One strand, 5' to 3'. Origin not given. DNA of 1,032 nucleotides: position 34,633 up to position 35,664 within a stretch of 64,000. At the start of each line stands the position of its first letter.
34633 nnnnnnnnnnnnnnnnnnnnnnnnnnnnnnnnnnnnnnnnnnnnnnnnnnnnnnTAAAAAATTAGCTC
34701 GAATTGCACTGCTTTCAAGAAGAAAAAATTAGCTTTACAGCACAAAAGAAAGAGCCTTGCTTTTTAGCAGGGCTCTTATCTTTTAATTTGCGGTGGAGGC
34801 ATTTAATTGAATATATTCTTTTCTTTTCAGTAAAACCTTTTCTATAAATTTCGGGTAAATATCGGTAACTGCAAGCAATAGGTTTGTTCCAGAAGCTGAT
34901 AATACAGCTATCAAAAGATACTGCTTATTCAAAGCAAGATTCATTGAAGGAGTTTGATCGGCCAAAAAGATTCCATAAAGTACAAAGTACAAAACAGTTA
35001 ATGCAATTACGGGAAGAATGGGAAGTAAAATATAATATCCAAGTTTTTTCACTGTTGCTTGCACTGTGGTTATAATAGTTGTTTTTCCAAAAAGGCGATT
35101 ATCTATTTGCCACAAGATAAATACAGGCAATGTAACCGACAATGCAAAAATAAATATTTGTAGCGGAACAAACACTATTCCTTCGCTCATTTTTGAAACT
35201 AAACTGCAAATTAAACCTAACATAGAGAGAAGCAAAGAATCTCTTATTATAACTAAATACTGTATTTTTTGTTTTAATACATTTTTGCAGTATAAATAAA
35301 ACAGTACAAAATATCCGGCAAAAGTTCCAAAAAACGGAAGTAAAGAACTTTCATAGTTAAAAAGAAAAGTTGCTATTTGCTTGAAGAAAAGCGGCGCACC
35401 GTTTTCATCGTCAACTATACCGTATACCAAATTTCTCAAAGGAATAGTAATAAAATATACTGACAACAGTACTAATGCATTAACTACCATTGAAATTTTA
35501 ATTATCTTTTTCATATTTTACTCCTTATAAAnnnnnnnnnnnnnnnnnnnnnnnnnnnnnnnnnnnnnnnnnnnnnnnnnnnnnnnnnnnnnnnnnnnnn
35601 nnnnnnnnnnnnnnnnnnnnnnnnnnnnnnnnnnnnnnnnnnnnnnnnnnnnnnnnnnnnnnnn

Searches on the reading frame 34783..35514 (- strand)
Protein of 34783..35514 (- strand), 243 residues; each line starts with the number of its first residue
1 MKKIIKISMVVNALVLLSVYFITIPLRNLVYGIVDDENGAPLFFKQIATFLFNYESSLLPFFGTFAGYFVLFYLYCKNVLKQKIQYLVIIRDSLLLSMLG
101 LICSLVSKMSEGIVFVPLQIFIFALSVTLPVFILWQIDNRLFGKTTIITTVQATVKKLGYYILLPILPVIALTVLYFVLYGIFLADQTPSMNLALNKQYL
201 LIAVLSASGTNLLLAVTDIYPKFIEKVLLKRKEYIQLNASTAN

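Call 64: find_encoding_contigs(protein=window:34783-35514:-, flank=10000, max_places=10)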
Protein window:34783-35514:- (243 aa): 3 contigs read that carry it; 3 places shown.
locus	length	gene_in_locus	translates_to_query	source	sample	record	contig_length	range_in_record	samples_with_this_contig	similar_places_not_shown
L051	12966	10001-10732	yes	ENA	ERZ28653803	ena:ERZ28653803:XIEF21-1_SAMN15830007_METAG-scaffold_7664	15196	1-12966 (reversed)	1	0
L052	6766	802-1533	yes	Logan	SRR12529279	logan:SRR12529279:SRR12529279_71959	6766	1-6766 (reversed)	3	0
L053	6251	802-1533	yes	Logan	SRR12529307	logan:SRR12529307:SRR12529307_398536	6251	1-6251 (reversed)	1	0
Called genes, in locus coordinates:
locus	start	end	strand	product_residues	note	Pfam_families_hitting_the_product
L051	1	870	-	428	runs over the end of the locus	PF02646:RmuC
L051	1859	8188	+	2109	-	PF06848:Disaggr_repeat, PF05593:RHS_repeat (weak), PF25023:TEN_YD-shell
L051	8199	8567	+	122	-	-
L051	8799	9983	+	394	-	PF05593:RHS_repeat (faint), PF25023:TEN_YD-shell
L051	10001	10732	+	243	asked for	-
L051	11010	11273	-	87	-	PF12844:HTH_19 (weak)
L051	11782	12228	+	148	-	PF11188:DUF2975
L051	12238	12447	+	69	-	PF13443:HTH_26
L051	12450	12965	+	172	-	?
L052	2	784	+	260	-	?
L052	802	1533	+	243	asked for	-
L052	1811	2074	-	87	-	PF12844:HTH_19 (weak)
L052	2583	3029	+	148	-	PF11188:DUF2975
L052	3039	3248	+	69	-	PF13443:HTH_26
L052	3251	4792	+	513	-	PF13687:DUF4153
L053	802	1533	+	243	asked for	-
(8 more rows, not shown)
